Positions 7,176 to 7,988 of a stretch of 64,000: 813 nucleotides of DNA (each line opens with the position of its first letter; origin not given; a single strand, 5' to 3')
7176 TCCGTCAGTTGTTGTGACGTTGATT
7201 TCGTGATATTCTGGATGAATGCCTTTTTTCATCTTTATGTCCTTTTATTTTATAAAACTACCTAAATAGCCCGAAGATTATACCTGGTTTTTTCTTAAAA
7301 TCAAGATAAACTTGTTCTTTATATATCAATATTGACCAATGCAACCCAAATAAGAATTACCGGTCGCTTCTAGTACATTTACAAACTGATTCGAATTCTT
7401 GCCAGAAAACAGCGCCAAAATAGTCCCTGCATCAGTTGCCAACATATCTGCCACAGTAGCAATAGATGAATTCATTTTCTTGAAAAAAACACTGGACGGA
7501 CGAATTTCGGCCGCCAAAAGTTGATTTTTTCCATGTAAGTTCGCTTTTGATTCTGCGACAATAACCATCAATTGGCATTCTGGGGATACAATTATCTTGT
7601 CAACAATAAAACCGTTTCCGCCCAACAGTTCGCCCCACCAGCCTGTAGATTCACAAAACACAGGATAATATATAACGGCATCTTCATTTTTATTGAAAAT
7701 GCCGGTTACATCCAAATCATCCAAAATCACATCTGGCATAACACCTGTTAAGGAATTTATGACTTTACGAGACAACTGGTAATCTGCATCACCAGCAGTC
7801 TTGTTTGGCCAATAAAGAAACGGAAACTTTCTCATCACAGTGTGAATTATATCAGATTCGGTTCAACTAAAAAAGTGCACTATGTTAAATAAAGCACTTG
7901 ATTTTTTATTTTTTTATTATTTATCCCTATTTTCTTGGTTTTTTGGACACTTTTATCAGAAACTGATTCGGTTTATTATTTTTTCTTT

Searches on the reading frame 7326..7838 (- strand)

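Call 44: search_protein_families(library=pfam, proteins=[window:7326-7838:-], max_evalue=10)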
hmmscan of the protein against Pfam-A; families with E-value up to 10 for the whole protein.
window:7326-7838:- (170 aa): 0 families

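Call 78: search_protein_families(library=phrogs, proteins=[window:7326-7838:-], max_evalue=1)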
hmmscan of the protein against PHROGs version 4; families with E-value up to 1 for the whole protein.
window:7326-7838:- (170 aa): 2 families
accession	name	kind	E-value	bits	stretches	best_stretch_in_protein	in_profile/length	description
phrog_23163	-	unknown function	0.11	13.2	1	49-107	63-117/130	-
phrog_34558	-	unknown function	0.13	13.1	1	63-74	34-45/58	-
